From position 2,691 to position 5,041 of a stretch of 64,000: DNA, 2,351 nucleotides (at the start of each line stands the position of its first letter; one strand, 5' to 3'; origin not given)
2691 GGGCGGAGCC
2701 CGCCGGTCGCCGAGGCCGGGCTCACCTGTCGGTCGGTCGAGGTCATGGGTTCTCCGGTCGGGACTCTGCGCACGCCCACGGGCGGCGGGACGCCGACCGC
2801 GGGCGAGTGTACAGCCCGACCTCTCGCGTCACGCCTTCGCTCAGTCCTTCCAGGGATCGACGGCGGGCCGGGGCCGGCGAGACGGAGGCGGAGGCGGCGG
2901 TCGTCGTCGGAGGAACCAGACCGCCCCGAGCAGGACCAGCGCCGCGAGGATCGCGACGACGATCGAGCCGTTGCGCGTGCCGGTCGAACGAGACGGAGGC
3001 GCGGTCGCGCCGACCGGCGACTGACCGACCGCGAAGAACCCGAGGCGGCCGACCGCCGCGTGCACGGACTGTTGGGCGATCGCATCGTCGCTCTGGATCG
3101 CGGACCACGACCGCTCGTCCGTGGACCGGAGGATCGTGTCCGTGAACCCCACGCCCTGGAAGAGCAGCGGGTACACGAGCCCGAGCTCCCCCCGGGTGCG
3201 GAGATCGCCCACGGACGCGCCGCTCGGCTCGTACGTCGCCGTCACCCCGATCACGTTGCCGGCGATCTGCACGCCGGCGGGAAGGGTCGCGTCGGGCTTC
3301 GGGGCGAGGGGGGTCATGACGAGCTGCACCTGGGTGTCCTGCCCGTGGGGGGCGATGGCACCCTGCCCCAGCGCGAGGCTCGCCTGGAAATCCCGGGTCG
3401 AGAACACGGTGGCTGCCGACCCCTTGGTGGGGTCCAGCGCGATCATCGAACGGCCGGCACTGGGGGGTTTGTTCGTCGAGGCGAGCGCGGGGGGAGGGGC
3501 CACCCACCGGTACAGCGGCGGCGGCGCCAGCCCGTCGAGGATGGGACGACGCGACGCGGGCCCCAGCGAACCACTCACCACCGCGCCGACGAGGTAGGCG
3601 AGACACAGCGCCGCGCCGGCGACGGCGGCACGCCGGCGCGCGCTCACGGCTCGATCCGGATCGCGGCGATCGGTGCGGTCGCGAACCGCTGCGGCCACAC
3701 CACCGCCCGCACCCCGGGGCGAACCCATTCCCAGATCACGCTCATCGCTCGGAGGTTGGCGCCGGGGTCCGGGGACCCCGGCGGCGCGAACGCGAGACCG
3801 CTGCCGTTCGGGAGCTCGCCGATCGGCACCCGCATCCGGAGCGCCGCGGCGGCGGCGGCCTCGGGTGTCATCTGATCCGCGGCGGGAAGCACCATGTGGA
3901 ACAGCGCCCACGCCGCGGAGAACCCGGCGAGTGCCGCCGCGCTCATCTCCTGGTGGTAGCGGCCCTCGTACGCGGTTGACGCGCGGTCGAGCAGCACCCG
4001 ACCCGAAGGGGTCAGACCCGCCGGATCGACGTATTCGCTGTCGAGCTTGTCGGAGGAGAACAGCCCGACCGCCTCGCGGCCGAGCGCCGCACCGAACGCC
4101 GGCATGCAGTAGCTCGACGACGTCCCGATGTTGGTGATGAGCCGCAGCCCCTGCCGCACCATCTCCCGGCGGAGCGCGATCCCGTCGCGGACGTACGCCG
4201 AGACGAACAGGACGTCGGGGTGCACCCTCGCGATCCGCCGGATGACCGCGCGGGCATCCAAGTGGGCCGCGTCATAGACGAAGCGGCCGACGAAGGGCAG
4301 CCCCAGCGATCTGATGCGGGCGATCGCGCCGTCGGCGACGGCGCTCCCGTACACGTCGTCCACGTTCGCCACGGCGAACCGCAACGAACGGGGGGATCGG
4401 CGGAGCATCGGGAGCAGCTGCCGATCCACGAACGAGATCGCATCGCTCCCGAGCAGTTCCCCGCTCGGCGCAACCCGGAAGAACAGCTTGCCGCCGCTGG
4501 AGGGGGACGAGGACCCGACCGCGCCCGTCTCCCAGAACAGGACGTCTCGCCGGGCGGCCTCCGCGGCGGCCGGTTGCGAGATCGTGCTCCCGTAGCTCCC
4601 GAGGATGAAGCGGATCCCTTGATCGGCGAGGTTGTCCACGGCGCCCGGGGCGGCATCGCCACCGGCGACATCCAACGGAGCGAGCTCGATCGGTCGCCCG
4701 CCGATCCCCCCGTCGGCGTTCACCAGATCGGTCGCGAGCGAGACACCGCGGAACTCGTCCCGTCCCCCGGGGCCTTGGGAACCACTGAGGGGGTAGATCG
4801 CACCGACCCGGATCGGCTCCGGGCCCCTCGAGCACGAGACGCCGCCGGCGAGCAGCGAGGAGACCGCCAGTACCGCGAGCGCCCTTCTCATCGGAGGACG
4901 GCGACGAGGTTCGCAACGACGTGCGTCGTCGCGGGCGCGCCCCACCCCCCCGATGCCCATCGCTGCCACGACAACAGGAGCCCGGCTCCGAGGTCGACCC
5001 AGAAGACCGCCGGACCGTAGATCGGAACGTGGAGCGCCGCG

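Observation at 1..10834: Eleven co-directional genes with 1-4 bp start/stop overlaps form an envelope glycoconjugate operon with an embedded Fur-family regulator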

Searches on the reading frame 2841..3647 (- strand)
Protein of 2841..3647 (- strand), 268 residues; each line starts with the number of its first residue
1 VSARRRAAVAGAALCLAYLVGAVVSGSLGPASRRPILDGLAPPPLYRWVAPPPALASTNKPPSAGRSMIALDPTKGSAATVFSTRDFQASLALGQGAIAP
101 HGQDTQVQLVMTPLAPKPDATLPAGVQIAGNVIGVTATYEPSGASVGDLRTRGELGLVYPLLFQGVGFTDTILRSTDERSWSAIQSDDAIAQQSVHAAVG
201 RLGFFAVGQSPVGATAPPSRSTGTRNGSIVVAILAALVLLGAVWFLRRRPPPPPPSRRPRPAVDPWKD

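Call 8: search_protein_families(library=pfam, proteins=[window:2841-3647:-], max_evalue=0.01)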
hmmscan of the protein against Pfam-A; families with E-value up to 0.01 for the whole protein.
window:2841-3647:- (268 aa): 0 families
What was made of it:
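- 2841..3647 (-): Module D4: bitopic membrane protein (TM, beta-sandwich, TM, Pro/Arg-rich tail). No Pfam hit (call 8).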

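Call 9: search_protein_families(library=ncbifam, proteins=[window:2841-3647:-], max_evalue=0.01)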
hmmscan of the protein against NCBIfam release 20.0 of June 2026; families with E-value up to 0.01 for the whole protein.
window:2841-3647:- (268 aa): 0 families

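Call 42: find_homologous_proteins(query=window:2841-3647:-)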
Query window:2841-3647:- (268 aa): 61 proteins with E <= 0.001 among 8000 candidates.
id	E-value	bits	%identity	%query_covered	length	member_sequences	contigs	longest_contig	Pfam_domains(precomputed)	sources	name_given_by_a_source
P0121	6.2e-165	565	98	100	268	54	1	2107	-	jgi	jgi:hypothetical protein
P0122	2.3e-163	560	98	100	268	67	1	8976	-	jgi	jgi:hypothetical protein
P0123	4.6e-163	559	98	100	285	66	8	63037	-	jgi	jgi:hypothetical protein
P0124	4.8e-162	556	97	100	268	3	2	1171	-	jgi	jgi:hypothetical protein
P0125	1.8e-159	547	96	100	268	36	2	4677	-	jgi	jgi:hypothetical protein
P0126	3.3e-153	527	92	95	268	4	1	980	-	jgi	-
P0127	7.4e-153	525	92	95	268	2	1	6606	-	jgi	-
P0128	1.2e-146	505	89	100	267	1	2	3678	-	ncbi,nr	ncbi:MAG: hypothetical protein M3P43_17680 [Actinomycetota bacterium]|nr:hypothetical protein [Actin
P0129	1.2e-146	505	88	100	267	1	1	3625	-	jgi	jgi:hypothetical protein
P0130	2.2e-142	491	86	100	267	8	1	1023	-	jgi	jgi:hypothetical protein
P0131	7.8e-135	466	84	95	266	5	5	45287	-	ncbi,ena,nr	ncbi:MAG: hypothetical protein E6G58_08430 [Actinobacteria bacterium]|nr:MAG: hypothetical protein E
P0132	4.1e-134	464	82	100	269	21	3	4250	-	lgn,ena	-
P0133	1.8e-133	462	82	100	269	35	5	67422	-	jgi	-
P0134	2.1e-133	462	87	87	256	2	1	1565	-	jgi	jgi:hypothetical protein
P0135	3.5e-133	461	85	92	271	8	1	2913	-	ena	-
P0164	1.9e-56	209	52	91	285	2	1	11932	-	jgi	-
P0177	6.2e-37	145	41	92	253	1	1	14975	-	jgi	jgi:hypothetical protein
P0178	2.0e-35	140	43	76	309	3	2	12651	-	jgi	jgi:hypothetical protein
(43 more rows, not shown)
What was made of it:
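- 2841..3647 (-): The family is small, 61 clusters (call 42).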

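Call 43: find_encoding_contigs(protein=P0177, flank=8000, max_places=2)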
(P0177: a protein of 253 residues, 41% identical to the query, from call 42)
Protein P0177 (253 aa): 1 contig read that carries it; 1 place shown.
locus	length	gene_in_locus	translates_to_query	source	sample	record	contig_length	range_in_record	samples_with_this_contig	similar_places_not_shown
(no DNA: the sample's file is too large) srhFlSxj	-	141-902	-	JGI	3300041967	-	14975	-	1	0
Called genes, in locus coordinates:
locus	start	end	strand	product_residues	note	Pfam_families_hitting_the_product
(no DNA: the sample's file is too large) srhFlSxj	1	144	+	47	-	?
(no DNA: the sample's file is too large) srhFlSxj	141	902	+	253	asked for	-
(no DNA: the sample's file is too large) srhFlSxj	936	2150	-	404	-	PF24568:CC_PcsB (weak), PF01551:Peptidase_M23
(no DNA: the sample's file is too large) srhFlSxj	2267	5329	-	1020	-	PF00211:Guanylate_cyc, PF13191:AAA_16, PF17874:TPR_MalT (faint), PF00515:TPR_1 (faint), PF13374:TPR_10 (faint), PF13424:TPR_12 (weak)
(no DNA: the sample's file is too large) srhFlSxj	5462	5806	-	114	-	PF00903:Glyoxalase, PF18029:Glyoxalase_6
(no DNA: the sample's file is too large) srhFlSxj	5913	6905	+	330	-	PF07885:Ion_trans_2, PF02254:TrkA_N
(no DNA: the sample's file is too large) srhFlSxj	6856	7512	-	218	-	PF03703:bPH_2, PF09851:SHOCT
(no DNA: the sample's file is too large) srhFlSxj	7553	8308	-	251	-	PF03099:BPL_LplA_LipB, PF02237:BPL_C (weak)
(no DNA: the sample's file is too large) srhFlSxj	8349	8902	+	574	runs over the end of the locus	PF00289:Biotin_carb_N, PF02786:CPSase_L_D2, PF02222:ATP-grasp (weak), PF07478:Dala_Dala_lig_C (weak), PF25973:BSH_CzcB (faint), PF02785:Biotin_carb_C, PF25919:BSH_CusB (faint), PF00364:Biotin_lipoyl, +2 more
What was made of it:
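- Tried and rejected: P0177 (a distant bitopic homologue) sits at a contig edge and gave no usable context (call 43).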

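Call 44: find_encoding_contigs(protein=P0178, flank=8000, max_places=2)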
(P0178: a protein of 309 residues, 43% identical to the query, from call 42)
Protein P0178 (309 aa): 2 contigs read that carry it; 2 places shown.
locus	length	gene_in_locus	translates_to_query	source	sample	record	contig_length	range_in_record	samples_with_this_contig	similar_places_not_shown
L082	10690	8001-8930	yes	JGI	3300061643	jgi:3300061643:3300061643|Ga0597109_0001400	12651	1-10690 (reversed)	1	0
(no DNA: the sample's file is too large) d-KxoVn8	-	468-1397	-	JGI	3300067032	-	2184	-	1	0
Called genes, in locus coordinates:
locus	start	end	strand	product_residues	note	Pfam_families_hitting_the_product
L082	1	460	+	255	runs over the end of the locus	PF02361:CbiQ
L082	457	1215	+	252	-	PF00005:ABC_tran, PF13304:AAA_21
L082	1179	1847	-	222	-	PF12840:HTH_20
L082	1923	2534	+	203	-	-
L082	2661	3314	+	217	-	-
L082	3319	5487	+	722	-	PF04234:CopC, PF05425:CopD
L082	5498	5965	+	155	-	PF14347:DUF4399 (faint)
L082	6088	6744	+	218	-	PF02517:Rce1-like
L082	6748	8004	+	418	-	PF13433:Peripla_BP_5 (faint), PF13458:Peripla_BP_6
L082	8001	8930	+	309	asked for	-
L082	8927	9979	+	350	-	-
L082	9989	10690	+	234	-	?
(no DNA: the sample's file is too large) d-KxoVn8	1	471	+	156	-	?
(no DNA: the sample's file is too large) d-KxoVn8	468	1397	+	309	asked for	-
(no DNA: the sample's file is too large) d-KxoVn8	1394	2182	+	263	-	?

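Call 45: find_encoding_contigs(protein=P0164, flank=8000, max_places=2)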
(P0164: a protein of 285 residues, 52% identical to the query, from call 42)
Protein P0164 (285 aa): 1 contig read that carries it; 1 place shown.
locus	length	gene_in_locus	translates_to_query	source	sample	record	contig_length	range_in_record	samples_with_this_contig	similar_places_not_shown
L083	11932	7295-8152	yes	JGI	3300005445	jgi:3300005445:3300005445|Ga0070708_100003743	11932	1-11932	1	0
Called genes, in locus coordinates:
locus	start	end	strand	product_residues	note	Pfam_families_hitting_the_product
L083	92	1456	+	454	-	-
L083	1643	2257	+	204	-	-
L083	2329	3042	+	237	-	-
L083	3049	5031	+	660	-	PF04234:CopC, PF05425:CopD, PF13115:YtkA (weak)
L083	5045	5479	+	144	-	-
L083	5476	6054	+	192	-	PF02517:Rce1-like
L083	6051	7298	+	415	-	PF13458:Peripla_BP_6, PF13433:Peripla_BP_5 (weak)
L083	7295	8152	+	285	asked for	-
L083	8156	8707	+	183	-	-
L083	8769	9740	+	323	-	-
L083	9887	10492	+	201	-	-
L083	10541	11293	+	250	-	PF03734:YkuD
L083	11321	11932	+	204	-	?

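Call 65: predict_structure(alignment_id=A3)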
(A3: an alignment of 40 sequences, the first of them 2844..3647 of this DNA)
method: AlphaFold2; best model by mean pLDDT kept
length: 268 residues; sequences in the alignment: 40
mean_pLDDT: 84.6   pTM: 0.68
mean pLDDT of the five models: 84.6, 83.8, 83.1, 82.6, 79.6
residues with pLDDT >= 90: 149; 70-90: 59; 50-70: 43; < 50: 17
segments of 3 or more residues with pLDDT < 50: 215-224
pLDDT, mean of each block of 10 residues (from residue 1): 84 85 66 52 83 91 97 97 96 98 98 97 95 98 97 96 72 97 95 94 97 57 56 82 78 64 58
secondary structure, 60 per line:
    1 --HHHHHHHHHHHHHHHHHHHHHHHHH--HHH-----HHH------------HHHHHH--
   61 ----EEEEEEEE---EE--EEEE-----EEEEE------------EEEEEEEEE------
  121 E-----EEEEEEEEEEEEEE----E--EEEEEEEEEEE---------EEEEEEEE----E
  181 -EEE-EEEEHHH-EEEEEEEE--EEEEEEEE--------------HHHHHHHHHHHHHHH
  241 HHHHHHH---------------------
elements in order: H3-27 H53-58 E65-72 E80-83 E89-93 E106-114 E127-140 E148-158 E168-175 E182-184 E186-189 E194-201 E204-211 H226-247
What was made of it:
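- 2841..3647 (-): The AF2 model has pLDDT 84.6 (call 65).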

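Call 67: fold_search(model_id=the predicted structure, library=pdb)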
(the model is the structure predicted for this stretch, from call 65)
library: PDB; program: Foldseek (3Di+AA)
matches with E <= 10: 595; with E <= 0.001: 13
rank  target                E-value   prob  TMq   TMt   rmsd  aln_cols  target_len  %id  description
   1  3kbu_C                4.0e-06  1.00  0.35  0.58   5.3       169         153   12  Crystal structure of the ankyrin binding domain of human erythroid beta spectrin (repeats 13-15) in complex with the s (released 2010-02-02)
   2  3kbu_D                1.2e-05  1.00  0.37  0.61   5.0       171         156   11  Crystal structure of the ankyrin binding domain of human erythroid beta spectrin (repeats 13-15) in complex with the s (released 2010-02-02)
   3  3ud1_A                2.2e-05  1.00  0.37  0.31   5.5       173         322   11  Crystal structure of ZU5A-ZU5B domains of human erythrocyte ankyrin (released 2012-02-22)
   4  3kbt_C                2.8e-05  1.00  0.36  0.57   5.3       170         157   12  Crystal structure of the ankyrin binding domain of human erythroid beta spectrin (repeats 13-15) in complex with the s (released 2010-02-02)
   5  4d8o                  3.6e-05  1.00  0.37  0.21   5.4       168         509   17  Crystal Structure of the ankyrin-B ZU5-ZU5-UPA-DD tandem (released 2012-03-28)
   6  3ud2_B                4.1e-05  1.00  0.36  0.31   5.2       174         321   11  Crystal structure of Selenomethionine ZU5A-ZU5B protein domains of human erythrocyte ankyrin (released 2012-02-22)
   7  3f59_B                8.2e-05  1.00  0.35  0.59   5.6       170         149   10  Crystal structure of ZU5-ANK, the spectrin binding region of human erythroid ankyrin (released 2009-02-24)
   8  3ud2_A                8.2e-05  1.00  0.36  0.30   5.8       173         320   12  Crystal structure of Selenomethionine ZU5A-ZU5B protein domains of human erythrocyte ankyrin (released 2012-02-22)
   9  4dlo_B                2.4e-04  1.00  0.37  0.31   4.3       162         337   15  Crystal structure of the GAIN and HormR domains of brain angiogenesis inhibitor 3 (BAI3) (released 2012-02-22)
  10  4dlo_A                3.5e-04  1.00  0.40  0.32   4.2       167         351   14  Crystal structure of the GAIN and HormR domains of brain angiogenesis inhibitor 3 (BAI3) (released 2012-02-22)
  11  6m3p_E                6.3e-04  1.00  0.36  0.24   6.0       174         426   11  Crystal structure of AnkG/beta2-spectrin complex (released 2020-05-13)
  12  3g5b                  6.7e-04  1.00  0.37  0.27   4.3       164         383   12  The structure of UNC5b cytoplasmic domain (released 2009-04-07)
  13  6m3q_E                9.2e-04  1.00  0.36  0.22   5.6       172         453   14  Crystal structure of AnkB/beta4-spectrin complex (released 2020-05-13)
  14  8ikj                  1.7e-03  1.00  0.36  0.20   9.3       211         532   12  Cryo-EM structure of the inactive CD97 (released 2024-02-14)
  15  9e5c_5n               1.9e-03  1.00  0.38  0.18  19.1       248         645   14  Cryo-EM structure of 96 nm repeat of microtubule doublet from T. brucei flagellum (released 2025-03-12)
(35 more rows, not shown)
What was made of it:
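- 2841..3647 (-): The beta-sandwich resembles ZU5 and GAIN domains (E 4e-6 to 1e-3, TM about 0.6 on the target; call 67).
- Closest known: CPBP/Rce1-like intramembrane proteases, and ZU5/GAIN beta-sandwich domains. Same: The bitopic protein's ectodomain superposes on ZU5 (ankyrin, UNC5b) and GAIN (BAI3) domains (call 67).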

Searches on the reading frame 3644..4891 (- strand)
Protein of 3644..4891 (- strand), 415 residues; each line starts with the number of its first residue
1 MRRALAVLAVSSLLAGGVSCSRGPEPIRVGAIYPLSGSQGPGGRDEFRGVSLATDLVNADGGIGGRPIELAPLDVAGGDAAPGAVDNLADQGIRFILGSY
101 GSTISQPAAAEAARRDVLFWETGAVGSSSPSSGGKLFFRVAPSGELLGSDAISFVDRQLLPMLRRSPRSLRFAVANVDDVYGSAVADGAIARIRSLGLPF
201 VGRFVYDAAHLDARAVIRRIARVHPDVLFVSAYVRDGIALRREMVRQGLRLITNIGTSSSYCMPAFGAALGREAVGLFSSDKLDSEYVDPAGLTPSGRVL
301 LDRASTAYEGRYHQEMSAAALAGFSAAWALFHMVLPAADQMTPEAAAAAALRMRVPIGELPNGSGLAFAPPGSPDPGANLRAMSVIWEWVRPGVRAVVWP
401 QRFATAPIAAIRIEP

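Call 8: search_protein_families(library=pfam, proteins=[window:3644-4891:-], max_evalue=0.01)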
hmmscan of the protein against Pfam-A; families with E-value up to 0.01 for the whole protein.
window:3644-4891:- (415 aa): 2 families
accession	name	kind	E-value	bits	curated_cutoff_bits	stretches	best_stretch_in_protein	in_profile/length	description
PF13458.12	Peripla_BP_6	-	9.6e-30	104.8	31.7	1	26-355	1-313/343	Periplasmic binding protein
PF13433.12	Peripla_BP_5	-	7e-05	22.5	27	1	27-106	1-82/363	Periplasmic binding protein domain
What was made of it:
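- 3644..4891 (-): Module D3: orphan type I (LivJ-like) solute-binding protein with a signal peptide. Peripla_BP_6 9.6e-30 (call 8).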

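Call 9: search_protein_families(library=ncbifam, proteins=[window:3644-4891:-], max_evalue=0.01)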
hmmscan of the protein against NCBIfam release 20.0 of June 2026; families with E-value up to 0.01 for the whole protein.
window:3644-4891:- (415 aa): 1 family
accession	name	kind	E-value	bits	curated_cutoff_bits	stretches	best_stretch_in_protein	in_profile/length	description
NF011933.0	PRK15404.1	subfamily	2.3e-08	33.5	477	1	15-229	15-222/370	high-affinity branched-chain amino acid ABC transporter substrate-binding protein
